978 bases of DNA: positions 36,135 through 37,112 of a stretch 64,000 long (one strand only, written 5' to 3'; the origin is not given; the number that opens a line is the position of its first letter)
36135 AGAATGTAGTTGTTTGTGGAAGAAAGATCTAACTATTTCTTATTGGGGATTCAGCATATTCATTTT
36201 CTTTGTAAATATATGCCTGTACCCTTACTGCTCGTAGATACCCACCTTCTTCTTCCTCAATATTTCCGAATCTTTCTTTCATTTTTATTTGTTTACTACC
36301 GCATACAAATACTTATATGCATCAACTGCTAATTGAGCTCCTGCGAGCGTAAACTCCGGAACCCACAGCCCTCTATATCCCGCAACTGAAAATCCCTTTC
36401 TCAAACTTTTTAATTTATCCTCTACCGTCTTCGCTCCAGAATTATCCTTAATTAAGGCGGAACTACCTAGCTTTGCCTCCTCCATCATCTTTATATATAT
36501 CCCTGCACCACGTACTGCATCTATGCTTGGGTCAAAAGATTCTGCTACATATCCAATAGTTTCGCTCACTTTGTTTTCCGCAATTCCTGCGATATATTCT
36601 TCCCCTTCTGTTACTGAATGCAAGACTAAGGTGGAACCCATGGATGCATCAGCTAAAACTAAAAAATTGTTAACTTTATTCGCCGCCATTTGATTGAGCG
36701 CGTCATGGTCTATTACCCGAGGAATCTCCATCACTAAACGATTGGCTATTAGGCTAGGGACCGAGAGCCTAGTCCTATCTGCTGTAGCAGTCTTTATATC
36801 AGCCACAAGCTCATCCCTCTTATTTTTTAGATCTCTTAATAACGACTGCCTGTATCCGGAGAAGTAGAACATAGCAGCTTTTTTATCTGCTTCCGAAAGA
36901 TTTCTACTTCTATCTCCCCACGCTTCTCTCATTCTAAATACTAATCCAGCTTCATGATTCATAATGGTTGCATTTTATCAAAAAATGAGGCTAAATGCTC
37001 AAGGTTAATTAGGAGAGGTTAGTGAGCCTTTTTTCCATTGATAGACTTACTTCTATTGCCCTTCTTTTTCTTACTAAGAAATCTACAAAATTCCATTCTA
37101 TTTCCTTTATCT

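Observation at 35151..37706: Tandem duplication of a [small gene]-[promoter]-[225-aa gene] module with decaying small-gene copies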

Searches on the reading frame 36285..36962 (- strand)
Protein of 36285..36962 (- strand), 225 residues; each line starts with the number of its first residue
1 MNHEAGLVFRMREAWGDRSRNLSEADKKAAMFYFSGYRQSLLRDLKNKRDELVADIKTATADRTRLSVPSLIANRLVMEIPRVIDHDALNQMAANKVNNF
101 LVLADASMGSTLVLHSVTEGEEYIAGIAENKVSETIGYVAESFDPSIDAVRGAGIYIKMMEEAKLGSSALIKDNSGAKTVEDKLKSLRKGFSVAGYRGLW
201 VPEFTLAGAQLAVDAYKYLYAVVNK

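Call 8: search_protein_families(library=pfam, proteins=[window:36285-36962:-], max_evalue=0.1)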
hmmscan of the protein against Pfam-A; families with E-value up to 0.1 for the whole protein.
window:36285-36962:- (225 aa): 0 families

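Call 9: search_protein_families(library=padloc, proteins=[window:36285-36962:-], max_evalue=0.1)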
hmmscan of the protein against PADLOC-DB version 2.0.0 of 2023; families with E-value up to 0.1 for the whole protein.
window:36285-36962:- (225 aa): 0 families

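Call 11: search_protein_families(library=ncbifam, proteins=[window:36285-36962:-], max_evalue=1)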
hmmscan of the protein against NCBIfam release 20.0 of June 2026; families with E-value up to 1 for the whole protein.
window:36285-36962:- (225 aa): 0 families

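Call 12: search_protein_families(library=phrogs, proteins=[window:36285-36962:-], max_evalue=1)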
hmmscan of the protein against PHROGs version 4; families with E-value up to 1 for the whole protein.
window:36285-36962:- (225 aa): 1 family
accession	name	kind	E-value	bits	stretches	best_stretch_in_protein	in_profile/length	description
phrog_23826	-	unknown function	0.27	12.5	1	41-87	9-56/78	-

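Call 14: find_encoding_contigs(protein=window:36285-36962:-, flank=10000, max_places=6)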
Protein window:36285-36962:- (225 aa): 2 contigs read that carry it; 1 place shown.
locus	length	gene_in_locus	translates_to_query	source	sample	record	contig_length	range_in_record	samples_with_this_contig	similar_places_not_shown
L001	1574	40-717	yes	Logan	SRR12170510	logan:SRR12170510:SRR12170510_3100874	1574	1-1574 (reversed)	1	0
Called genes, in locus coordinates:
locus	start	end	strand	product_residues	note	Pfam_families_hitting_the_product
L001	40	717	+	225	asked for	-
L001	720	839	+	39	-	-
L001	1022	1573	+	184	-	?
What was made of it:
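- The gene caller behind the Logan assembly also called it (call 14).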

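Call 15: find_homologous_proteins(query=window:36285-36962:-, max_evalue=0.001)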
Query window:36285-36962:- (225 aa): 2 proteins with E <= 0.001 among 855 candidates.
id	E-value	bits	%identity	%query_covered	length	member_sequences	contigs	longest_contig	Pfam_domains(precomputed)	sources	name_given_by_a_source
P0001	8.6e-140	481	100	100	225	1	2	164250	-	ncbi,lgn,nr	ncbi:MAG TPA: hypothetical protein VG917_04495 [Patescibacteria group bacterium]|nr:hypothetical pro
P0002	3.5e-64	234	52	100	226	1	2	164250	-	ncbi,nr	ncbi:MAG TPA: hypothetical protein VG917_04490 [Patescibacteria group bacterium]|nr:hypothetical pro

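Call 25: search_protein_representatives(alignment_id=A1)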
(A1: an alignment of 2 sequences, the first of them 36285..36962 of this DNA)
Query: 2 sequences, 226 profile positions. Proteins with E-value up to 0.001 (for the whole library): 31; up to 1e-10: 2; up to 1e-30: 1. The best 31 are listed.
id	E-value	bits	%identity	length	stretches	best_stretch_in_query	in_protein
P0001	1.2e-130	450.5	-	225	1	1-226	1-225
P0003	1.1e-11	61.4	-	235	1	61-223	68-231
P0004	2.8e-10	56.8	-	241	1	33-222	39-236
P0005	1.5e-09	54.4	-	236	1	39-225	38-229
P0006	3.3e-09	53.2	-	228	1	97-223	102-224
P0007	1.5e-08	51.1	-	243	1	56-223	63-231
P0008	2.9e-08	50.2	-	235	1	95-224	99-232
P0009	3.1e-07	46.8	-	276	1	82-223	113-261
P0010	3.3e-07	46.7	-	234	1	89-222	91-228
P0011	2.6e-06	43.8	-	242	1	50-223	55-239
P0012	2.9e-06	43.6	-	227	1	43-223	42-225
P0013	3.2e-06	43.5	-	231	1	89-224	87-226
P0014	4.2e-06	43.1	-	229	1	38-221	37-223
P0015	1.9e-05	41.0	-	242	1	43-223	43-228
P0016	2.6e-05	40.5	-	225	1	76-223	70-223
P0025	1.5e-04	38.0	-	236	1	63-222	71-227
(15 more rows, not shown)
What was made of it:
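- On Unannotated CPR helical protein family (alignment A3): A profile of P1+P2 finds 31 proteins of 192-276 aa, including P2 itself, with E down to 1e-11 (call 25).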

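Call 27: search_protein_families(library=pfam, alignment_id=A3, max_evalue=0.01)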
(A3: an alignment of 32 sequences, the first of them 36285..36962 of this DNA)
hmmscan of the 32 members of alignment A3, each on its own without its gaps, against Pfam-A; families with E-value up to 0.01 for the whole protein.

A. member 1, window:36285-36962:- (225 aa): 0 families

B. families by the number of members that match (of 32 scanned): 0 families

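Call 28: search_solved_structures(query=A3, max_evalue=1)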
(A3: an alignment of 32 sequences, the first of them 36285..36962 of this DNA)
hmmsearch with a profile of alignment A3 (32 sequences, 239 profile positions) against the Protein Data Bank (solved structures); distinct sequences matched with E-value up to 1: 11.
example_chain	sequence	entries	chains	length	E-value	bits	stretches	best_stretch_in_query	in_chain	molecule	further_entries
6ma7_A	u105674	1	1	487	0.033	17.1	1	26-88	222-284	Cytochrome P450 3A4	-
5vcd_A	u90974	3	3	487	0.043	16.7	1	26-88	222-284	Cytochrome P450 3A4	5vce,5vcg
4ny4_A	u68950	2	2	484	0.059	16.2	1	26-88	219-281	Cytochrome P450 3A4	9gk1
1w0e_A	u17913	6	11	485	0.059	16.2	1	26-88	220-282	CYTOCHROME P450 3A4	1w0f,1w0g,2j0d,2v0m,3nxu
9yk4_A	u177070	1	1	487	0.059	16.2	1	26-88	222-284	Cytochrome P450 3A4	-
7lxl_A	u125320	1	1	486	0.059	16.2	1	26-88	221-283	Cytochrome P450 3A4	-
1tqn_A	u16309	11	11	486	0.059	16.2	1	26-88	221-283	cytochrome P450 3A4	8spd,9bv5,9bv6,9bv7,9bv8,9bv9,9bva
3tjs_A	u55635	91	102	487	0.06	16.2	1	26-88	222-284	Cytochrome P450 3A4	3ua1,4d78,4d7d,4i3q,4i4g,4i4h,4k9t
7kvk_A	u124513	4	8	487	0.06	16.2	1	26-88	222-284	Cytochrome P450 3A4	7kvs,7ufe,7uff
4d6z_A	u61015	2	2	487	0.12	15.2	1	26-88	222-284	CYTOCHROME P450 3A4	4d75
8gk3_A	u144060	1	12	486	0.97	12.2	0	26-88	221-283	Cytochrome P450 3A7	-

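Call 29: predict_structure(alignment_id=A1)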
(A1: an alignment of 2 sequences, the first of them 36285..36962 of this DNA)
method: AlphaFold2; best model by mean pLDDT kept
length: 225 residues; sequences in the alignment: 2
mean_pLDDT: 54.3   pTM: 0.58
mean pLDDT of the five models: 54.3, 51.9, 49.9, 49.9, 49.4
residues with pLDDT >= 90: 0; 70-90: 40; 50-70: 87; < 50: 98
segments of 3 or more residues with pLDDT < 50: 1-15, 119-201
pLDDT, mean of each block of 10 residues (from residue 1): 34 49 63 69 82 79 64 69 62 59 61 54 35 39 44 43 36 36 44 34 59 72 73
secondary structure, 60 per line:
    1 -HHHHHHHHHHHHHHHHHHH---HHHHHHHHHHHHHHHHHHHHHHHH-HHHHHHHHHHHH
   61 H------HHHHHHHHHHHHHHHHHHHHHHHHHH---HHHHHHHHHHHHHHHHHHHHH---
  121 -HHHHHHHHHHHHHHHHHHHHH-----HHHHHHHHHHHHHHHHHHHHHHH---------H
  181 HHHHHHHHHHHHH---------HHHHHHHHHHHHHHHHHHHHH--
elements in order: H2-20 H24-47 H49-61 H68-93 H97-117 H122-142 H148-170 H180-193 H203-223
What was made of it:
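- Tried and rejected: The first AlphaFold run, with two sequences, was poor (pLDDT 54, call 29).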

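Call 32: find_related_loci(query=A1, collection=genome_contigs, flank=10000)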
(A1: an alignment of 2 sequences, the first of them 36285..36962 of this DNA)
Query A1 (225 aa) in genome_contigs; peptide patterns used: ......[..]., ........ (x = any residue, [..] = any of these).
100 stretches matched a pattern, but none encodes a relative of the query by tblastn (E <= 1e-3).

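Call 33: find_homologous_proteins(query=A3, max_evalue=0.001)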
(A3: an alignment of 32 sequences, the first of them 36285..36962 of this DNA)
Query A3 (32 sequences) (225 aa, profile of the alignment): 4 proteins with E <= 0.001 among 8000 candidates.
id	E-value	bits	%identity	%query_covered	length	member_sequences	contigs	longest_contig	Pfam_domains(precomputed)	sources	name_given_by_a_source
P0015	1.0e-57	214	20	79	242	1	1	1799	-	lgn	-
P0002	1.2e-51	194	52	100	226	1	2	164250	-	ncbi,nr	ncbi:MAG TPA: hypothetical protein VG917_04490 [Patescibacteria group bacterium]|nr:hypothetical pro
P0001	4.6e-51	192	100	100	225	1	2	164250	-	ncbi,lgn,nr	ncbi:MAG TPA: hypothetical protein VG917_04495 [Patescibacteria group bacterium]|nr:hypothetical pro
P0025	6.2e-51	191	27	69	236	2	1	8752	-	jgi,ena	-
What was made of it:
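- Tried and rejected: With the 32-sequence profile it returned just four proteins: P1, P2 and two relatives already found in call 25 (call 33).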

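Call 34: find_encoding_contigs(protein=P0025, flank=10000)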
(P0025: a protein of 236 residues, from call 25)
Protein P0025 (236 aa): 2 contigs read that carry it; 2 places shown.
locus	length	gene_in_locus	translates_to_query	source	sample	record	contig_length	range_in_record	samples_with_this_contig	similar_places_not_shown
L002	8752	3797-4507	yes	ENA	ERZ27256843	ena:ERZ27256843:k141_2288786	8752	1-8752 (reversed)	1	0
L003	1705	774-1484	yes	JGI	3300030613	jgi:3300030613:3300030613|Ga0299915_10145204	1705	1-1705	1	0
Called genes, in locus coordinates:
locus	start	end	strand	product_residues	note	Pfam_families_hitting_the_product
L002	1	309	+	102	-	?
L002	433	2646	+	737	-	PF01751:Toprim, PF01131:Topoisom_bac, PF01396:Zn_ribbon_Top1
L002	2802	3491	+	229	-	-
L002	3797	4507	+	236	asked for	-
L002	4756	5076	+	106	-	PF04545:Sigma70_r4 (weak)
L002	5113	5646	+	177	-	PF00588:SpoU_methylase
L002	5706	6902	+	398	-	-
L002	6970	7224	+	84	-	-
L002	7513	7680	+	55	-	-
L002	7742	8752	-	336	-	?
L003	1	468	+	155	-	?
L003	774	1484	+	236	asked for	-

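Call 35: find_encoding_contigs(protein=P0003, flank=10000)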
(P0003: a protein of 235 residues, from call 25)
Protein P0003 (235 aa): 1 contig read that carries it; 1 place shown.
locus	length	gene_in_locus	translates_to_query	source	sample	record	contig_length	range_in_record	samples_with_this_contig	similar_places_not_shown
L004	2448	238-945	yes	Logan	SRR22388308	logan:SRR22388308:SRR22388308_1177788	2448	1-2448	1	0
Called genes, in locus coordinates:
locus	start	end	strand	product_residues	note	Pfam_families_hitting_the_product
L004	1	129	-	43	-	?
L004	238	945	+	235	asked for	-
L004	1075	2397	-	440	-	-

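Call 36: find_encoding_contigs(protein=P0004, flank=10000, max_places=3)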
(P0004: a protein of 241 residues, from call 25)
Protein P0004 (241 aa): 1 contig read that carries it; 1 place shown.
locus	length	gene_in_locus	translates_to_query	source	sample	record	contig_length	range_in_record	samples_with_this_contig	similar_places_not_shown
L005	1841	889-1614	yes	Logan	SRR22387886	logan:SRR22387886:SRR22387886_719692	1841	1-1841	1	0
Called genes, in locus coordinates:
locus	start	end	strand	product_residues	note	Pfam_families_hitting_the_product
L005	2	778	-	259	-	?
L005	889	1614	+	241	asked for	-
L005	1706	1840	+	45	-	?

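Call 37: find_encoding_contigs(protein=P0005, flank=10000, max_places=3)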
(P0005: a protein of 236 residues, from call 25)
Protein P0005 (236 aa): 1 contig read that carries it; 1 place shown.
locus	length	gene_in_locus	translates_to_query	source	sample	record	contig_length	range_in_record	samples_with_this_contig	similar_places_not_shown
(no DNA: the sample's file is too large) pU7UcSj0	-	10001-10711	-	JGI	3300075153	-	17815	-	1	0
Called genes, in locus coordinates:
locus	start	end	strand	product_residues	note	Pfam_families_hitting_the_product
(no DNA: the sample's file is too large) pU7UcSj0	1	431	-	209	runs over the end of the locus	-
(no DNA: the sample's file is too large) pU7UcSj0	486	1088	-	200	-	-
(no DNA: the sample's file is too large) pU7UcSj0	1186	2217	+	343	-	PF02481:DNA_processg_A, PF17782:WHD_DprA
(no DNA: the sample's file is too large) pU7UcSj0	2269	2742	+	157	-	-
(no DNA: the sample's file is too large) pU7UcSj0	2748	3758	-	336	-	PF02388:FemAB, PF13480:Acetyltransf_6, PF02388:FemAB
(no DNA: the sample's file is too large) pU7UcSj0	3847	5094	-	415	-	-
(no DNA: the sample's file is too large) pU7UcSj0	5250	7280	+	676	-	PF01751:Toprim, PF01131:Topoisom_bac, PF01396:Zn_ribbon_Top1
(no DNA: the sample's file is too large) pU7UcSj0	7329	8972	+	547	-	-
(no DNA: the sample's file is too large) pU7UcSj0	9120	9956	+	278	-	PF18915:DUF5667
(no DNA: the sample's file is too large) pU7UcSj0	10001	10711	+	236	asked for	-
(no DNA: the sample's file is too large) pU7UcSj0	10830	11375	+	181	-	PF00588:SpoU_methylase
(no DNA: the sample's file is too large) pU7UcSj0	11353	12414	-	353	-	PF13793:Pribosyltran_N, PF00156:Pribosyltran, PF14572:Pribosyl_synth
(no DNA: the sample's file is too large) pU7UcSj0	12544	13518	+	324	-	PF18915:DUF5667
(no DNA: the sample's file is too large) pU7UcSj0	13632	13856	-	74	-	?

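Call 38: find_encoding_contigs(protein=P0006, flank=10000, max_places=3)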
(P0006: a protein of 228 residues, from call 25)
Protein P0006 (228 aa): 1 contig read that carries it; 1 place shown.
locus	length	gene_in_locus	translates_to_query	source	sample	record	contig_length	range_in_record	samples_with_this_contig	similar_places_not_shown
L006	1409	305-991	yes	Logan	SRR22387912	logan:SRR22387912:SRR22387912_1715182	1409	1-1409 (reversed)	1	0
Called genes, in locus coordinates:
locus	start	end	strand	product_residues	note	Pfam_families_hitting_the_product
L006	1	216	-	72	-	?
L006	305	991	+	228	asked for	-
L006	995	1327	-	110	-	-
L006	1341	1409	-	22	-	?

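Call 39: predict_structure(alignment_id=A3)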
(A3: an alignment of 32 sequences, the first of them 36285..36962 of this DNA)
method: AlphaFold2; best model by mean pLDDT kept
length: 225 residues; sequences in the alignment: 32
mean_pLDDT: 92.8   pTM: 0.90
mean pLDDT of the five models: 92.8, 92.5, 92.2, 91.6, 91.0
residues with pLDDT >= 90: 185; 70-90: 31; 50-70: 6; < 50: 3
segments of 3 or more residues with pLDDT < 50: none
pLDDT, mean of each block of 10 residues (from residue 1): 77 82 95 98 97 95 89 97 96 96 96 97 97 94 91 95 97 98 94 64 96 98 95
secondary structure, 60 per line:
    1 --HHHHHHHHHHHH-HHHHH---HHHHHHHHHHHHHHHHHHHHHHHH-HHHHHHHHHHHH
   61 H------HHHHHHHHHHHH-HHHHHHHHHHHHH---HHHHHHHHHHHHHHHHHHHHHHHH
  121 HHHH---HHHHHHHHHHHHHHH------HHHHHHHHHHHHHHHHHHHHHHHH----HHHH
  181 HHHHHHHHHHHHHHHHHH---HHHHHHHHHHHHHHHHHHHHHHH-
elements in order: H3-14 H16-20 H24-47 H49-61 H68-79 H81-93 H97-124 H128-142 H149-172 H177-198 H202-224
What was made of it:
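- Tried and rejected: The second, with 32 sequences, was good (call 39).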

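Call 47: fold_search(model_id=the predicted structure, library=pdb)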
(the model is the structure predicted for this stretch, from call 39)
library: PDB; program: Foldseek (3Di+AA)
matches with E <= 10: 382; with E <= 0.001: 0
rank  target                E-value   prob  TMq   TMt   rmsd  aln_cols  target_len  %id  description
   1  6z0c_A                2.4e-01  0.25  0.18  0.20  24.2       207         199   12  Structure of in silico modelled artificial Maquette-3 protein (released 2021-03-17)
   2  6ixf_A                3.3e-01  0.10  0.14  0.15  27.8       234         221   14  Crystal structure of SeMet apo SH3BP5 (P41) (released 2019-03-20)
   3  6z0c_C                3.5e-01  0.20  0.18  0.21  24.1       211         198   11  Structure of in silico modelled artificial Maquette-3 protein (released 2021-03-17)
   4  6z0c_B                4.8e-01  0.16  0.18  0.21  24.2       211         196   12  Structure of in silico modelled artificial Maquette-3 protein (released 2021-03-17)
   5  8d9o                  4.8e-01  0.15  0.18  0.20  21.9       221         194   10  De Novo Photosynthetic Reaction Center Protein in Apo-State (released 2022-09-28)
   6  5vjs                  5.0e-01  0.18  0.18  0.20  23.6       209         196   10  De Novo Photosynthetic Reaction Center Protein Equipped with Heme B, a synthetic Zn porphyrin, and Zn(II) cations (released 2018-04-25)
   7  9fed                  6.6e-01  0.23  0.19  0.22  20.2       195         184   11  Single-chain chimeric protein mimicking the interaction between HR1 and HR2 in HIV gp41 (released 2025-05-28)
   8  8ipr_A                6.6e-01  0.15  0.19  0.11  20.4       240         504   14  Cryo-EM structure of heme transporter CydDC from Mycobacterium smegmatis in the outward facing ATP bound state (released 2023-06-14)
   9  5vju                  7.2e-01  0.38  0.27  0.29  18.3       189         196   11  De Novo Photosynthetic Reaction Center Protein Variant Equipped with His-Tyr H-bond, Heme B, and Cd(II) ions (released 2018-04-25)
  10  8gjg_A                7.2e-01  0.16  0.18  0.23  13.1       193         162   13  De novo design of high-affinity protein binders to bioactive helical peptides (released 2024-01-10)
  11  8s2f_AAA              7.2e-01  0.12  0.16  0.19  22.1       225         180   12  Crystal structure of Borrelia burgdorferi paralogous family 12 outer surface protein BBH37 (released 2025-03-05)
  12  8r5s_A                7.6e-01  0.09  0.16  0.15  21.3       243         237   13  t113 - De-novo designed soluble homotetramer (released 2024-11-27)
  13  9lxp_R                7.9e-01  0.13  0.20  0.16  18.9       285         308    8  A Cryo-EM structure of LA-PTH-PTH1R-Beta-arrestin1 complex (state 2 conformation) (released 2026-03-04)
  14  7sqc_1X               1.0e+00  0.08  0.15  0.14  29.5       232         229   14  Ciliary C1 central pair apparatus isolated from Chlamydomonas reinhardtii (released 2022-04-13)
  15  7sqc_1F               1.0e+00  0.06  0.14  0.14  29.3       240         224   10  Ciliary C1 central pair apparatus isolated from Chlamydomonas reinhardtii (released 2022-04-13)
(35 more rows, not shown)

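Call 62: fold_search(model_id=the predicted structure, library=viral)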
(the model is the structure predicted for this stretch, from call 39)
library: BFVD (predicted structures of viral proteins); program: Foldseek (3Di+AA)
matches with E <= 10: 279; with E <= 0.001: 0
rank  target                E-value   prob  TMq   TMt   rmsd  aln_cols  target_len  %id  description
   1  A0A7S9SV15            2.4e-01  0.38  0.23  0.20  16.8       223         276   11  Hemolysin-III related protein [Virus NIOZ-UU159]
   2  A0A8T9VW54            3.5e-01  0.21  0.18  0.23  20.9       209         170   14  (no name in the UniProt tables at hand)
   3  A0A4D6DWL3            4.6e-01  0.08  0.14  0.11  25.5       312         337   14  Uncharacterized protein [Edwardsiella phage pEt-SU]
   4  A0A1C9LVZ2            5.8e-01  0.12  0.18  0.19  22.4       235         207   11  (no name in the UniProt tables at hand)
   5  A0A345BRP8            6.1e-01  0.18  0.17  0.06  31.4       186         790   12  (no name in the UniProt tables at hand)
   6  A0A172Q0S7            6.1e-01  0.15  0.21  0.20  30.7       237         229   16  PspA/IM30 family protein [Acinetobacter phage vB_AbaM_ME3]
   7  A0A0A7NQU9            6.1e-01  0.11  0.17  0.05  36.2       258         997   10  Endonuclease [Lactobacillus phage LfeInf]
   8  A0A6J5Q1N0            6.1e-01  0.08  0.14  0.12  42.6       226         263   11  Uncharacterized protein [uncultured Caudovirales phage]
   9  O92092                6.3e-01  0.20  0.22  0.12  18.0       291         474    9  PR78 [Rat cytomegalovirus (strain Maastricht)]
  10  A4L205                6.3e-01  0.14  0.18  0.11  22.6       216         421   13  Uncharacterized protein [Gryllus bimaculatus nudivirus]
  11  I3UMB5                7.0e-01  0.06  0.11  0.07  35.5       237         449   10  Rad50/SbcC-type AAA domain-containing protein [Colwellia phage 9A]
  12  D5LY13                7.6e-01  0.23  0.22  0.23  16.3       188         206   12  Protein kinase (Fragment) [Human cytomegalovirus]
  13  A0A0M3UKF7            7.6e-01  0.18  0.22  0.21  15.5       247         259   10  Uncharacterized protein [Mycobacterium phage Archie]
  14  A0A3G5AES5            8.8e-01  0.10  0.18  0.09  26.0       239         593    7  Uncharacterized protein [Satyrvirus sp.]
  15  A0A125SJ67            9.2e-01  0.12  0.20  0.15  18.4       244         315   15  (no name in the UniProt tables at hand)
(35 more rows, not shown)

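Call 64: find_related_loci(query=A8, collection=genome_contigs, flank=6000)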
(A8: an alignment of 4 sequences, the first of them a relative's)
Query A8 (235 aa) in genome_contigs; peptide patterns used: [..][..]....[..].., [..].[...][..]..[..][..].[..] (x = any residue, [..] = any of these).
57 stretches matched a pattern, but none encodes a relative of the query by tblastn (E <= 1e-3).
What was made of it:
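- Tried and rejected: Scans of the GTDB representative genomes with two different alignments then found no relative (calls 32, 64).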

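Call 65: find_encoding_contigs(protein=P0007, flank=8000, max_places=2)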
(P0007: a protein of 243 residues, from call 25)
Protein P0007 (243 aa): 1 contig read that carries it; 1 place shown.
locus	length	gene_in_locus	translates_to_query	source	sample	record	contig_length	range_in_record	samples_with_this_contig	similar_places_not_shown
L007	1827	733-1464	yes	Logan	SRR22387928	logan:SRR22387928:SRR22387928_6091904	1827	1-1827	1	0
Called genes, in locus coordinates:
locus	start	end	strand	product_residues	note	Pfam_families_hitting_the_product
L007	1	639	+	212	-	?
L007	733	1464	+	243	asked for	-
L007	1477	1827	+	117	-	?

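Call 66: find_encoding_contigs(protein=P0008, flank=8000, max_places=2)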
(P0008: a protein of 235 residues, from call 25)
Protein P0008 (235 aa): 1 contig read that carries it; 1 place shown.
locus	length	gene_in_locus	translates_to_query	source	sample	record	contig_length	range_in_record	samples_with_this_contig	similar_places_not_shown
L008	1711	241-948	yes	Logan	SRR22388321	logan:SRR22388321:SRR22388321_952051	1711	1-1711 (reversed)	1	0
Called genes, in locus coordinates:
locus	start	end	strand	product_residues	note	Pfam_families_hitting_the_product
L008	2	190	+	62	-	?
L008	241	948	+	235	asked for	-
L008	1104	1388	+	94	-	-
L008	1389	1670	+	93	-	-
